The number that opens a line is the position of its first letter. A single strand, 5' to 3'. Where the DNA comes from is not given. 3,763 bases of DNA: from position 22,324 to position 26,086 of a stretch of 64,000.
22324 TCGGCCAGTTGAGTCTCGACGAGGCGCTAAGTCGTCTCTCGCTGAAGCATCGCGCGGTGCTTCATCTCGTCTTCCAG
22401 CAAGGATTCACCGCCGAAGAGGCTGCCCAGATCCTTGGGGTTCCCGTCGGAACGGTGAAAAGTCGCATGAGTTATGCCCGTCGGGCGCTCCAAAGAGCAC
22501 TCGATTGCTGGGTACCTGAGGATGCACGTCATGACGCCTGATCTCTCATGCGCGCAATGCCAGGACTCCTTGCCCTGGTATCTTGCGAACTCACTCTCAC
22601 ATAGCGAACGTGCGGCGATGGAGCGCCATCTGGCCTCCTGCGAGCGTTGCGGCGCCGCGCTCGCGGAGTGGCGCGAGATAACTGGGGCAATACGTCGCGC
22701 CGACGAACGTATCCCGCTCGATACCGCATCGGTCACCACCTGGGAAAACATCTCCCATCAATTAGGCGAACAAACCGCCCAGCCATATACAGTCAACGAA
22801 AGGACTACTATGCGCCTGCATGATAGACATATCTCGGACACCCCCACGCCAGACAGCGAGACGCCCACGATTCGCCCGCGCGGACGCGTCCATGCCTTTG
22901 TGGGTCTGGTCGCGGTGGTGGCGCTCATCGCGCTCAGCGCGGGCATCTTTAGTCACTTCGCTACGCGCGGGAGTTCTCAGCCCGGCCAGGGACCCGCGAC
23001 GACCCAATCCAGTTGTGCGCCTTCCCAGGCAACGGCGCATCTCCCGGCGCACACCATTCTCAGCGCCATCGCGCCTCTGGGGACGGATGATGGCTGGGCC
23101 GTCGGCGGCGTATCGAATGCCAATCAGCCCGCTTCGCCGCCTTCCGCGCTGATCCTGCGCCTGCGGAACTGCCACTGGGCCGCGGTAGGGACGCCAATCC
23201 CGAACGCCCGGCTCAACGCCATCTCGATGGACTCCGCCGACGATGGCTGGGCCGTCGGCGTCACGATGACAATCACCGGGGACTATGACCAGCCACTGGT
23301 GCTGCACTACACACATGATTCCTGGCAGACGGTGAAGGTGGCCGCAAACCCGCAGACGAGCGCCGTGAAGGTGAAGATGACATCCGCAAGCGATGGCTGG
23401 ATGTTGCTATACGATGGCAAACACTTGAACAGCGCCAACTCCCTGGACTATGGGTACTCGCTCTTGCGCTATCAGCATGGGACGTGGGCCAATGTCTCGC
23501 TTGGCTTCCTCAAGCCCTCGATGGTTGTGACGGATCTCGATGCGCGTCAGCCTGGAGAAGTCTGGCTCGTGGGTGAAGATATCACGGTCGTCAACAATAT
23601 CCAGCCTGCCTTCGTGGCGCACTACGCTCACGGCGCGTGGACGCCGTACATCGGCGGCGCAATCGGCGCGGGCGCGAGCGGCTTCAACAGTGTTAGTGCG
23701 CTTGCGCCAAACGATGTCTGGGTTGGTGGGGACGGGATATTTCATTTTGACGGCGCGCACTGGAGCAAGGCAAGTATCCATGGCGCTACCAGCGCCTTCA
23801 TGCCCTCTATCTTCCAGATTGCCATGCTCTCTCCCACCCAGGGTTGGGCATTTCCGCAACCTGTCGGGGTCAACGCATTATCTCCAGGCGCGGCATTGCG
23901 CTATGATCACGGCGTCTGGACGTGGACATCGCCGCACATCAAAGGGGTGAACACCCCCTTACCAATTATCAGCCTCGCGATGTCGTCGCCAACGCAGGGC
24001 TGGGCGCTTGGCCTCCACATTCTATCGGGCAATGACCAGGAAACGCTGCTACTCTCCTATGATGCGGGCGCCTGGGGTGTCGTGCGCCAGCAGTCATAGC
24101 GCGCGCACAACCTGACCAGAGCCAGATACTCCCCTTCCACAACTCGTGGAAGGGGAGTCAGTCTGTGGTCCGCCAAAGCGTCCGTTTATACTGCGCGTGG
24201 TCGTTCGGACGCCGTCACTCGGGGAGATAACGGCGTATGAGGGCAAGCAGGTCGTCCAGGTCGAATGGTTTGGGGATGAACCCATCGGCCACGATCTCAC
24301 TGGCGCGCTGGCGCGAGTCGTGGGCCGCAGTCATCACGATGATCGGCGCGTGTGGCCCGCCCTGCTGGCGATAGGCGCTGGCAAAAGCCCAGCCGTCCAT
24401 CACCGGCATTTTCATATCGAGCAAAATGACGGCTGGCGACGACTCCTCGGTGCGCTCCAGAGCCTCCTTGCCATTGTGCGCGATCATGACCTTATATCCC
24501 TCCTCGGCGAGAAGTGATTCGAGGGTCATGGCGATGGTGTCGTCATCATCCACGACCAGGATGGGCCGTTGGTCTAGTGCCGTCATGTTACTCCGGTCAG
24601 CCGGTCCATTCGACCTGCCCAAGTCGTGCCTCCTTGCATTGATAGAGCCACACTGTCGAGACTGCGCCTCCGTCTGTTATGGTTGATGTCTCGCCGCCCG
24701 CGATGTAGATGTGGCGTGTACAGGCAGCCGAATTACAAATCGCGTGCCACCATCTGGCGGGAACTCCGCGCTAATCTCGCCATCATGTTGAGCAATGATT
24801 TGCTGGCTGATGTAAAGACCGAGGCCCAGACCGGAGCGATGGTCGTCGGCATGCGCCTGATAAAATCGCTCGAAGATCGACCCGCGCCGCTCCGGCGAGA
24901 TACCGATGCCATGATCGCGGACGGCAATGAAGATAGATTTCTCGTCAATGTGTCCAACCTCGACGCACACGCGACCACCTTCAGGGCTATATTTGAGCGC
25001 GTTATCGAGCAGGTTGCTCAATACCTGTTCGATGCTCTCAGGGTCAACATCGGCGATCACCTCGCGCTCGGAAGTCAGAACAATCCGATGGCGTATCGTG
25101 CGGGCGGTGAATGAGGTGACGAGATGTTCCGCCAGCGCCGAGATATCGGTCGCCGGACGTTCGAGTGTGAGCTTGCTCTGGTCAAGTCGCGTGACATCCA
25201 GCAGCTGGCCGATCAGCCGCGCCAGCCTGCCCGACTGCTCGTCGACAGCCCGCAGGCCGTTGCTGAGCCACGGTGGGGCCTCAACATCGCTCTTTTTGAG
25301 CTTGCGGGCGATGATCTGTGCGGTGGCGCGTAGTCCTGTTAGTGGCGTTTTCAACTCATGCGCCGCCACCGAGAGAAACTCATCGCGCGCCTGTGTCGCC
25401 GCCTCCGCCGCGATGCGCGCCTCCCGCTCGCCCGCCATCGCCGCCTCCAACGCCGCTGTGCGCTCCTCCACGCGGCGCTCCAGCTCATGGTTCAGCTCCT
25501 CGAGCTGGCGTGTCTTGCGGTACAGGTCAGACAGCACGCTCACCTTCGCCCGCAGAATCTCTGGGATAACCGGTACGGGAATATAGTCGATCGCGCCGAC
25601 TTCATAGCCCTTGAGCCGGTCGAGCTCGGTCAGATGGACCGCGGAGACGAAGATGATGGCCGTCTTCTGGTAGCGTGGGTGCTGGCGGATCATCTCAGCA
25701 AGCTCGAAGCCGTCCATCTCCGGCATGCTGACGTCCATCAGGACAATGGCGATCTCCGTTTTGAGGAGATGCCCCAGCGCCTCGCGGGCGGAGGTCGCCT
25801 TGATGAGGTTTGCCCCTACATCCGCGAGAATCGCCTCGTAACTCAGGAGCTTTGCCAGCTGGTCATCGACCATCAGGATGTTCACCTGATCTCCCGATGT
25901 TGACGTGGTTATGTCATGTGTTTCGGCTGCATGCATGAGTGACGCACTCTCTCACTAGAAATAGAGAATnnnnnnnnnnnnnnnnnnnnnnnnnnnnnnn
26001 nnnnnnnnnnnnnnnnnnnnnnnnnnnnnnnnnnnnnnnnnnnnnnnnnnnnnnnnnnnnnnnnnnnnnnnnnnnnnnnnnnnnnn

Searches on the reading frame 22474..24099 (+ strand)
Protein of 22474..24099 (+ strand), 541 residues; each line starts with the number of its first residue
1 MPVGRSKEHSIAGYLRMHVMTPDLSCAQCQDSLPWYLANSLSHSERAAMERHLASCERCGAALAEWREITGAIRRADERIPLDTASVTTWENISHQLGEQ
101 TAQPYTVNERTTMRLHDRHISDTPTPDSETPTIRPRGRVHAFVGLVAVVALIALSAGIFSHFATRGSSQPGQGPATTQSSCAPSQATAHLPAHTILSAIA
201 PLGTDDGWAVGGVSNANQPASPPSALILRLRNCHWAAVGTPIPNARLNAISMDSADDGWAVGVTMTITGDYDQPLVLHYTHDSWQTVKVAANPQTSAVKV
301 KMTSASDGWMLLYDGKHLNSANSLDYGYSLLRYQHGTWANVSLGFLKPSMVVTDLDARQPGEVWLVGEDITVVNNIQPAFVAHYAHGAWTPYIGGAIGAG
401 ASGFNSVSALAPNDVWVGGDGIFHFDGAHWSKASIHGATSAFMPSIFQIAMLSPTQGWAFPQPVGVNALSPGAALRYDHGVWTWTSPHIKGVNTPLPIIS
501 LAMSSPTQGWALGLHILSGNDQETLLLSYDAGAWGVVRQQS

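Call 52: search_protein_families(library=pfam, proteins=[window:22474-24099:+], max_evalue=0.001)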
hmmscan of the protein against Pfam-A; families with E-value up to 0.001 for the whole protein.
window:22474-24099:+ (541 aa): 1 family
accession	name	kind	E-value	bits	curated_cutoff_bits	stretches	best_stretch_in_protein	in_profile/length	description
PF13490.11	zf-HC2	-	1.4e-08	35.1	22.2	1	26-59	1-34/35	Putative zinc-finger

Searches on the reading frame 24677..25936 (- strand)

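Call 52: search_protein_families(library=pfam, proteins=[window:24677-25936:-], max_evalue=0.001)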
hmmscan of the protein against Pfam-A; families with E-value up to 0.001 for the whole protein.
window:24677-25936:- (419 aa): 3 families
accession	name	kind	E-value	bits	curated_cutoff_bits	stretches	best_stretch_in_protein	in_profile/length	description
PF02518.31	HATPase_c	-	1.6e-28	99.8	26.4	1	298-406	2-109/111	Histidine kinase-, DNA gyrase B-, and HSP90-like ATPase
PF00072.30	Response_reg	-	2.9e-17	63.3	30.2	1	20-132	1-110/111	Response regulator receiver domain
PF00512.31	HisKA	-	8.8e-13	48.5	26.9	1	183-253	1-65/66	His Kinase A (phospho-acceptor) domain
